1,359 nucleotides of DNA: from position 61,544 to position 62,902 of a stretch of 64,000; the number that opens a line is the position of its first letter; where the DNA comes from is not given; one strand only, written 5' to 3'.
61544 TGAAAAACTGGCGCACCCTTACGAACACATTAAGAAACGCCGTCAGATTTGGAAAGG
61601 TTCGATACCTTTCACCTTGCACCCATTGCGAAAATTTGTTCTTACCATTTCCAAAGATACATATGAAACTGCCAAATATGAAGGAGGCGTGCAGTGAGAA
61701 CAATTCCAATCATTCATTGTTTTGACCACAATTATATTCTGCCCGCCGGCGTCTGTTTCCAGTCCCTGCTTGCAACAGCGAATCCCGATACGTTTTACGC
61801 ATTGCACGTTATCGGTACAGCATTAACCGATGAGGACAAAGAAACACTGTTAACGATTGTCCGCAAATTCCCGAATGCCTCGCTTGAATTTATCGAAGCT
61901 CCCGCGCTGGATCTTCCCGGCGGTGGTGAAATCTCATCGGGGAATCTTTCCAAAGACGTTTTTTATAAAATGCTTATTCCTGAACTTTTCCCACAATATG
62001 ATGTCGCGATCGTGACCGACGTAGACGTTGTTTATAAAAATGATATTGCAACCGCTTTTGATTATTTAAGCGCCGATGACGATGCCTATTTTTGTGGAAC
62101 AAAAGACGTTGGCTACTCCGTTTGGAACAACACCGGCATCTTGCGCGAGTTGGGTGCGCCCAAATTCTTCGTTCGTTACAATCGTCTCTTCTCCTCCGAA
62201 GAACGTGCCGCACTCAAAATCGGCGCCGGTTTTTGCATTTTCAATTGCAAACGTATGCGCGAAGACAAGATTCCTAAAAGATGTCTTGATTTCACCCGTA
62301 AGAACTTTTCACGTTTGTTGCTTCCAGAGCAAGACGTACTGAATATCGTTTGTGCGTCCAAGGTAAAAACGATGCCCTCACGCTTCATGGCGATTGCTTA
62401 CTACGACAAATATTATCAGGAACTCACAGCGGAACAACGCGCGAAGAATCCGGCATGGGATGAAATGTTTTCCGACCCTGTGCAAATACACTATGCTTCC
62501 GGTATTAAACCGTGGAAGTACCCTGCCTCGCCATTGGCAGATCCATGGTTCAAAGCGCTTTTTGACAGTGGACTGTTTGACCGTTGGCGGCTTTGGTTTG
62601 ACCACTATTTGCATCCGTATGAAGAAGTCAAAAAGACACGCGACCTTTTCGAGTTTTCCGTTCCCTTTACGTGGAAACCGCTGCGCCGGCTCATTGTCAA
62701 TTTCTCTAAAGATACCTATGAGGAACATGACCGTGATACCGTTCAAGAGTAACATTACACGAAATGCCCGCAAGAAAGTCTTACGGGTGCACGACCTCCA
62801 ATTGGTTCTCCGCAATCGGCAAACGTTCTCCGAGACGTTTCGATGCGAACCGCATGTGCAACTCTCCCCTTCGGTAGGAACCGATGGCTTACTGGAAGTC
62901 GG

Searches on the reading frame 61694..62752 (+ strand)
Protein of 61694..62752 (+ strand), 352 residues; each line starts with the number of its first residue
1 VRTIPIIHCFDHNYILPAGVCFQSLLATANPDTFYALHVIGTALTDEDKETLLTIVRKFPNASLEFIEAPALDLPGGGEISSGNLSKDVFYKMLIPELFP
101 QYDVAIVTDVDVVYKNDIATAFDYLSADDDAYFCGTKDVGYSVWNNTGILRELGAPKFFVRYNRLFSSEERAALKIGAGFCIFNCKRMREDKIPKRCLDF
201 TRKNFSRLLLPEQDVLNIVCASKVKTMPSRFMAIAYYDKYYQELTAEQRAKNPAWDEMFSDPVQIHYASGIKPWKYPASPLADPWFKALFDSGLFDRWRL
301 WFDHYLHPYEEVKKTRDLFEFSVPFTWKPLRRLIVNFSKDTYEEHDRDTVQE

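Call 36: find_encoding_contigs(protein=window:61694-62752:+, flank=10000, max_places=4)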
Protein window:61694-62752:+ (352 aa): 1 contig read that carries it; 1 place shown.
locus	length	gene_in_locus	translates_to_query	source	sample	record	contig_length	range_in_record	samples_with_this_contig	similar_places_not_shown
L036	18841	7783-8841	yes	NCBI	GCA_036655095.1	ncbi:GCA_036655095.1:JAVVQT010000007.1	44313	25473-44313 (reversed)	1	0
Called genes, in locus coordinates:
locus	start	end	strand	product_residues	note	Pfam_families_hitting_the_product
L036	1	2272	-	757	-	PF00069:Pkinase, PF07714:PK_Tyr_Ser-Thr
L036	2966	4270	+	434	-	PF01053:Cys_Met_Meta_PP, PF00155:Aminotran_1_2 (faint), PF01041:DegT_DnrJ_EryC1, PF02347:GDC-P (weak)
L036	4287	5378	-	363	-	PF03773:ArsP_1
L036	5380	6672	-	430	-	PF01225:Mur_ligase, PF02875:Mur_ligase_C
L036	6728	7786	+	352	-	PF01501:Glyco_transf_8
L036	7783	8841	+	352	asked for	PF01501:Glyco_transf_8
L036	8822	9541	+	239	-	PF00132:Hexapep, PF14602:Hexapep_2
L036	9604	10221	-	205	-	PF13561:adh_short_C2 (faint)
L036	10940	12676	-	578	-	PF07973:tRNA_SAD, PF00587:tRNA-synt_2b, PF03129:HGTP_anticodon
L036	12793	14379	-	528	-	-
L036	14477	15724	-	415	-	PF01663:Phosphodiest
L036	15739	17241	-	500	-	-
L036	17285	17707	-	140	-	PF08334:T2SSG (weak)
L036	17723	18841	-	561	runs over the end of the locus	PF02502:LacAB_rpiB, PF00464:SHMT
